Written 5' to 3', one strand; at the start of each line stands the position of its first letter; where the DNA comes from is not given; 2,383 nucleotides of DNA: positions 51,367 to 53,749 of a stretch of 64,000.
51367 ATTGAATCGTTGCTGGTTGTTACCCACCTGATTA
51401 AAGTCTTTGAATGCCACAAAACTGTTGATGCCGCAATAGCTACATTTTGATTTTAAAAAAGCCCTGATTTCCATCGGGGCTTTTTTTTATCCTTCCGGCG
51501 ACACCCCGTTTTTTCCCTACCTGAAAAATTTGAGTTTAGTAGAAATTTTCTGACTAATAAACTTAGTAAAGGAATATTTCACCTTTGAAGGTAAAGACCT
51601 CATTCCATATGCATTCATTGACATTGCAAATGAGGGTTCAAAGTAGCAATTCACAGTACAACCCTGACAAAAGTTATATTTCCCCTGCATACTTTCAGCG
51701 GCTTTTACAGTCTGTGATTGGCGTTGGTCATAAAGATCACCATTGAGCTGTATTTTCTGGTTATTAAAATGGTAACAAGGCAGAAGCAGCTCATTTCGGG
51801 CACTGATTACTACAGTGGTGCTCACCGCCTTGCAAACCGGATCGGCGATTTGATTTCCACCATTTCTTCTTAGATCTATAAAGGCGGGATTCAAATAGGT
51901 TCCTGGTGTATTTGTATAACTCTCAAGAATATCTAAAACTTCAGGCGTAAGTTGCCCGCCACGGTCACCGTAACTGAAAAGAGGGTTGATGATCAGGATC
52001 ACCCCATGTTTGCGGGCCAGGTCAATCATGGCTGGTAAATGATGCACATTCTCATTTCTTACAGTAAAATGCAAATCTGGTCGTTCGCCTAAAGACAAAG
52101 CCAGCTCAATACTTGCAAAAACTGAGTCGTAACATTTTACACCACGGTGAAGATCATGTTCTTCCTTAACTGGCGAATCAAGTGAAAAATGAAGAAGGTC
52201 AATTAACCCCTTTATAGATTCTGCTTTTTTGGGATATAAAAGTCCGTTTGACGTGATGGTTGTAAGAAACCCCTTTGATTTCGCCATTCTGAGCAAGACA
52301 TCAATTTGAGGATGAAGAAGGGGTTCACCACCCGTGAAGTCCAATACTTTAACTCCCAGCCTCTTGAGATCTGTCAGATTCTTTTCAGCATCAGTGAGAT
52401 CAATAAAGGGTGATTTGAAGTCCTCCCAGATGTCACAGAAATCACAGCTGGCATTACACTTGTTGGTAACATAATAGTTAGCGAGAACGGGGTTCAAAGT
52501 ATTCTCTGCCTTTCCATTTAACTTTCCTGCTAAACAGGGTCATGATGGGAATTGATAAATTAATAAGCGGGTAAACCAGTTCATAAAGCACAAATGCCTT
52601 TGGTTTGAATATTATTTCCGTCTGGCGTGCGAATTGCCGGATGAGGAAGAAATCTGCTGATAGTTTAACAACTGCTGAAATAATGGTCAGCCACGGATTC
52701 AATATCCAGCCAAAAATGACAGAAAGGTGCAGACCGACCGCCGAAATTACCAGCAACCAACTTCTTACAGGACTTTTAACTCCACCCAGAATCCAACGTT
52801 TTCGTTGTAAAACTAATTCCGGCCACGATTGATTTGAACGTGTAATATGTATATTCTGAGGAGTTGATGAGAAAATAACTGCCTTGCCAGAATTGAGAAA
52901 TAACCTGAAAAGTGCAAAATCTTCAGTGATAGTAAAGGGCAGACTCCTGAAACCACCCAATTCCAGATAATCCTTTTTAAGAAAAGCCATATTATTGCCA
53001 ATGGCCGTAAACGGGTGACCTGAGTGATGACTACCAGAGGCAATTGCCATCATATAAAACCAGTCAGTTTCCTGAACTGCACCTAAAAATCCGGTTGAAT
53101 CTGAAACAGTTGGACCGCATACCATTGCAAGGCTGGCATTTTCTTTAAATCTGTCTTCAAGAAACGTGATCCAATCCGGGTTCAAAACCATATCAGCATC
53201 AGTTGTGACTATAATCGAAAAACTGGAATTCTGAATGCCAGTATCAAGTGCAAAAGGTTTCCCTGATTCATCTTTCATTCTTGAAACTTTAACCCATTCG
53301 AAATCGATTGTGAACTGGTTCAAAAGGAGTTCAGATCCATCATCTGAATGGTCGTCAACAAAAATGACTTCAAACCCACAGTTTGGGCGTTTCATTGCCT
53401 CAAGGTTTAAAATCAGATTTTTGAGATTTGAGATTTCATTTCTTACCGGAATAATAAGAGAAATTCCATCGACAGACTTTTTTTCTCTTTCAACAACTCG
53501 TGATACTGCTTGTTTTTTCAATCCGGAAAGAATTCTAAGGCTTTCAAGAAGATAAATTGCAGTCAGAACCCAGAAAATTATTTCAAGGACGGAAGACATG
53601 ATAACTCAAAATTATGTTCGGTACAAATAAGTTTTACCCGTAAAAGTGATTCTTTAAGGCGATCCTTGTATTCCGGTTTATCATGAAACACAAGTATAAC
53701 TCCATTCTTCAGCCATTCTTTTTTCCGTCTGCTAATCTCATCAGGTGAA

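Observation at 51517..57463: Six-gene operon for an apparently undescribed membrane amino-glycolipid or lipo-oligosaccharide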

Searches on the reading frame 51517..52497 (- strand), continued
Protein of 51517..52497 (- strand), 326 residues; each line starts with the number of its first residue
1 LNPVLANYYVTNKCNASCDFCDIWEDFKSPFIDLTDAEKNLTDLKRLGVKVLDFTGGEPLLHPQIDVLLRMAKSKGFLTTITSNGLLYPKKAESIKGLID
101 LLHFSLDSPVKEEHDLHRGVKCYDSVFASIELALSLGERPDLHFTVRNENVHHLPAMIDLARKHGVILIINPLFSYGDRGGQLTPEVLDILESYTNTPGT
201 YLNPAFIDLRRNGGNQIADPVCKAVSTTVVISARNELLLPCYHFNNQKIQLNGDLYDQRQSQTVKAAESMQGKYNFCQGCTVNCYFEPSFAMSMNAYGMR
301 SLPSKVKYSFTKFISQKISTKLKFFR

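Call 98: search_protein_families(library=padloc, proteins=[window:51517-52497:-], max_evalue=0.001)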
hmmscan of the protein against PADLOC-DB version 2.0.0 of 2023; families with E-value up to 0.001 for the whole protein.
window:51517-52497:- (326 aa): 3 families
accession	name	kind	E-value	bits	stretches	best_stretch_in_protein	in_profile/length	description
PDLC02904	pVip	-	3.1e-22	77.3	1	4-112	3-113/262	Viperins associated with kinases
PDLC02903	pVip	-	6.7e-21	72.9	1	6-114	2-108/257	Viperins not associated with kinases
PDLC02905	pVip-kinase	-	2e-06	25.3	1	7-113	185-297/474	Viperin-kinase fusion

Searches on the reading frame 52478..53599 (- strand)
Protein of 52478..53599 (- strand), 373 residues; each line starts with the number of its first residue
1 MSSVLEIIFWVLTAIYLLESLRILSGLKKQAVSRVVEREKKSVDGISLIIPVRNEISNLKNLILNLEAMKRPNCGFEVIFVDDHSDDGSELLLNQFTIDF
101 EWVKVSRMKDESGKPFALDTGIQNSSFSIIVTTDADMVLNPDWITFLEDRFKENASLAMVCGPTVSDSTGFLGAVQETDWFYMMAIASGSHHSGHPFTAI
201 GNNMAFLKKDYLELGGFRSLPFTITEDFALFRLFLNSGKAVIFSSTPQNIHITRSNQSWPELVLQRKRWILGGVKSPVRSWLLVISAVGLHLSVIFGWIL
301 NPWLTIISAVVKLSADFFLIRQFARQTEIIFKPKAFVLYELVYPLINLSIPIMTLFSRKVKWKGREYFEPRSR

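Call 3: search_protein_families(library=pfam, proteins=[window:52478-53599:-], max_evalue=0.01)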
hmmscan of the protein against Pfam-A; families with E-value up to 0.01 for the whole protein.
window:52478-53599:- (373 aa): 4 families
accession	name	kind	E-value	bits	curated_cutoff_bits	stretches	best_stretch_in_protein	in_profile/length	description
PF00535.33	Glycos_transf_2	-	1.9e-18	67.4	23.3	1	47-204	1-156/168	Glycosyl transferase family 2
PF13506.12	Glyco_transf_21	-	5.6e-13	49.2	21.7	1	114-269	18-172/174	Glycosyl transferase family 21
PF13632.12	Glyco_trans_2_3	-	7.3e-13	49.2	27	1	129-311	1-178/198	Glycosyl transferase family group 2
PF13641.12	Glyco_tranf_2_3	-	2.9e-09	37.7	27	1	46-271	3-229/230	Glycosyltransferase like family 2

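Call 4: search_protein_families(library=ncbifam, proteins=[window:52478-53599:-], max_evalue=0.01)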
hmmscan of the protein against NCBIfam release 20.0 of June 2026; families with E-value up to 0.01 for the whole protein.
window:52478-53599:- (373 aa): 18 families
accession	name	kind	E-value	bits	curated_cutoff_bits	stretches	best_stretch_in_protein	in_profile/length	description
TIGR03937.1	PgaC_IcaA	equivalog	6.4e-25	87.9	422.3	1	9-338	15-339/407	poly-beta-1,6-N-acetyl-D-glucosamine synthase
NF041875.1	EPS_EpsD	equivalog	2.8e-15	56.6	370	1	46-259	1-216/325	exopolysaccharide biosynthesis glycosyltransferase EpsD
TIGR03965.1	mycofact_glyco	equivalog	3.8e-14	52.4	280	1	19-165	49-192/467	mycofactocin biosynthesis glycosyltransferase MftF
TIGR03472.1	HpnI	equivalog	6.9e-14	51.5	310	1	30-366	28-361/373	bacteriohopanetetrol glucosamine biosynthesis glycosyltransferase HpnI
TIGR03111.1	glyc2_xrt_Gpos1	hypoth_equivalog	4e-13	48.9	363.95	1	7-183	7-196/439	TIGR03111 family XrtG-associated glycosyltransferase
TIGR04283.1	glyco_like_mftF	equivalog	1.9e-12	47.3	182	1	46-244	1-179/221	TIGR04283 family arsenosugar biosynthesis glycosyltransferase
TIGR03469.1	HpnB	hypoth_equivalog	2.3e-09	36.8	379.25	1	40-364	40-374/386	hopene-associated glycosyltransferase HpnB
NF007986.1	PRK10714.1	equivalog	1.3e-07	31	529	1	41-149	3-113/316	undecaprenyl-phosphate 4-deoxy-4-formamido-L-arabinose transferase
NF007482.0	PRK10073.1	equivalog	2.6e-06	26.7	423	1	42-144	4-103/334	glycosyltransferase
NF045692.1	OglycostaseCruG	equivalog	4.8e-06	25.7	600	1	11-145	9-146/386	2'-O-glycosyltransferase CruG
NF038302.1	EPS_HpsE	equivalog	4.2e-05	22.7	300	1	47-156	4-115/307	hormogonium polysaccharide biosynthesis glycosyltransferase HpsE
TIGR04242.1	nodulat_NodC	equivalog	4.9e-05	22.5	550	1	11-156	16-161/395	chitooligosaccharide synthase NodC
NF038299.1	EPS_HpsN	equivalog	0.00013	21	425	1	46-163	3-118/317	hormogonium polysaccharide biosynthesis glycosyltransferase HpsN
NF047588.1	GlcsyltransPgfSStrep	equivalog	0.00014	21.2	500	1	46-154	3-113/308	glycosyltransferase PgfS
NF041394.1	GtaseAglG_Halo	equivalog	0.00039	19.8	440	1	77-218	34-175/304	glucosyl-dolichyl phosphate glucuronosyltransferase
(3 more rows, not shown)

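Call 30: search_solved_structures(query=window:52478-53599:-, max_evalue=0.01)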
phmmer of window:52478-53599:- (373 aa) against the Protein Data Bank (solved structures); distinct sequences matched with E-value up to 0.01: 16.
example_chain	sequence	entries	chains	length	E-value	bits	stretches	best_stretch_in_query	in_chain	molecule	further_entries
2z87_A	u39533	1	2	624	3.9e-09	39.1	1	37-159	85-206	Chondroitin synthase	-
2z86_A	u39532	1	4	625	3.9e-09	39.1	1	37-159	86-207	Chondroitin synthase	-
5ekp_C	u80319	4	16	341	5.6e-07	32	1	45-157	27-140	Uncharacterized glycosyltransferase sll0501 | Glycosyltransferase sll0501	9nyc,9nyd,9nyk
5eke_A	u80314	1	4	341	5.6e-07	32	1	45-157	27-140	Uncharacterized glycosyltransferase sll0501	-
9nye_A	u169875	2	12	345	5.8e-07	32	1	45-157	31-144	Glycosyltransferase sll0501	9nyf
5mlz_A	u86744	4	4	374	6.9e-06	28.5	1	46-159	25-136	Dolichol monophosphate mannose synthase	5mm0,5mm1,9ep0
6p61_A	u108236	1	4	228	4.1e-05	25.9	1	41-162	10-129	Glycosyltransferase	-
6yv7_A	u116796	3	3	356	0.00014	24.2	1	46-217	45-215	Glycosyl transferase, family 2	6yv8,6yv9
6yv7_B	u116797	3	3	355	0.00014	24.2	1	46-217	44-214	Glycosyl transferase, family 2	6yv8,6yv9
9bhc_C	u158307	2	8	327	0.00015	24.1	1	43-148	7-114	Undecaprenyl-phosphate 4-deoxy-4-formamido-L-arabinose transferase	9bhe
8vxh_A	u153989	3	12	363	0.00018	23.8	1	43-148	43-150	Undecaprenyl-phosphate 4-deoxy-4-formamido-L-arabinose transferase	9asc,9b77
5hea_A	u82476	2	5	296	0.00043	22.6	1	46-183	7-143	Putative glycosyltransferase (GalT1)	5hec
6h1j_A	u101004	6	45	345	0.00051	22.3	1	42-157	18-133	Probable ss-1,3-N-acetylglucosaminyltransferase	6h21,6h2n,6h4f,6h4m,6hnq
9hwj_A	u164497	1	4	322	0.0006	22.1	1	43-147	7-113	Undecaprenyl-phosphate 4-deoxy-4-formamido-L-arabinose transferase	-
8vh7_A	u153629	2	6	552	0.0034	19.6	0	71-145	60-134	Heparosan synthase B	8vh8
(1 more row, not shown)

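Call 64: predict_structure(alignment_id=A4)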
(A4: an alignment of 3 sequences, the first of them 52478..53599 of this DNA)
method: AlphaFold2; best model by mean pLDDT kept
length: 373 residues; sequences in the alignment: 3
mean_pLDDT: 57.4   pTM: 0.57
mean pLDDT of the five models: 57.4, 53.4, 52.7, 50.0, 44.3
residues with pLDDT >= 90: 23; 70-90: 105; 50-70: 67; < 50: 178
segments of 3 or more residues with pLDDT < 50: 24-41, 163-201, 222-225, 247-254, 266-373
pLDDT, mean of each block of 10 residues (from residue 1): 66 62 45 38 79 81 83 84 85 89 88 83 91 77 76 61 44 44 39 27 75 77 54 65 50 55 52 36 41 39 37 33 32 37 41 37 29 30
secondary structure, 60 per line:
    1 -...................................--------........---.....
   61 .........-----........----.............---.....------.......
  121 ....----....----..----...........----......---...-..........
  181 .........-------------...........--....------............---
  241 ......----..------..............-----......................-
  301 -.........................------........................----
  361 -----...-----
elements in order: H2-36 E45-52 H56-69 E75-82 H87-99 E103-107 H114-124 E129-132 H143-153 E158-163 H171-189 E203-207 H208-213 H216-219 H226-237 E241-246 H259-272 H278-299 H302-326 H333-356

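Call 72: search_solved_structures(query=A5, max_evalue=0.01)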
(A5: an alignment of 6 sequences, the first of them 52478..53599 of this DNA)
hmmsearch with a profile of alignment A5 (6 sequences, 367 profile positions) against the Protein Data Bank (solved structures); distinct sequences matched with E-value up to 0.01: 36.
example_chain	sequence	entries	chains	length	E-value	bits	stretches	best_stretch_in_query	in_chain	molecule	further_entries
2z87_A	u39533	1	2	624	1.1e-18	70.6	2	25-160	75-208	Chondroitin synthase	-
2z86_A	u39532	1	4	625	1.1e-18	70.5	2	25-160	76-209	Chondroitin synthase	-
5ekp_C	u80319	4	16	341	8.1e-17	64.4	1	42-155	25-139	Uncharacterized glycosyltransferase sll0501 | Glycosyltransferase sll0501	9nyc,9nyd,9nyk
5eke_A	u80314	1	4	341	8.2e-17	64.3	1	42-155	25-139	Uncharacterized glycosyltransferase sll0501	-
9nye_A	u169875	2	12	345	8.3e-17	64.3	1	42-155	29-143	Glycosyltransferase sll0501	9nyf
5mlz_A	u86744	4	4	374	9.3e-13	51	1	42-157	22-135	Dolichol monophosphate mannose synthase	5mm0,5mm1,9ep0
6p61_A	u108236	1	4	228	3.9e-12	48.9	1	40-160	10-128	Glycosyltransferase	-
9bhc_C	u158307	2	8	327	1.3e-11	47.2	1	43-161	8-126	Undecaprenyl-phosphate 4-deoxy-4-formamido-L-arabinose transferase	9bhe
9hwj_A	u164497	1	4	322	1.4e-11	47.2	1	42-159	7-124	Undecaprenyl-phosphate 4-deoxy-4-formamido-L-arabinose transferase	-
8vxh_A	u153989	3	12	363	1.5e-11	47.1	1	43-161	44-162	Undecaprenyl-phosphate 4-deoxy-4-formamido-L-arabinose transferase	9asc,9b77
5hea_A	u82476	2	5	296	3.1e-11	46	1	45-160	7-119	Putative glycosyltransferase (GalT1)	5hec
5tze_C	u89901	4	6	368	9.2e-11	44.4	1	45-156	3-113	Glycosyl transferase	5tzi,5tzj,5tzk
8vh7_A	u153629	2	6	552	1.5e-10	43.7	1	29-163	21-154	Heparosan synthase B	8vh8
8viw_A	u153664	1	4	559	1.6e-10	43.7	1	29-163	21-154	Heparosan synthase B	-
5tz8_A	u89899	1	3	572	1.8e-10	43.5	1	45-156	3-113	Glycosyl transferase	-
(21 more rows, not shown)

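Call 98: search_protein_families(library=padloc, proteins=[window:52478-53599:-], max_evalue=0.001)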
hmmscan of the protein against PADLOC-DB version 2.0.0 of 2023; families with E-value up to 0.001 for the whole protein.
window:52478-53599:- (373 aa): 0 families
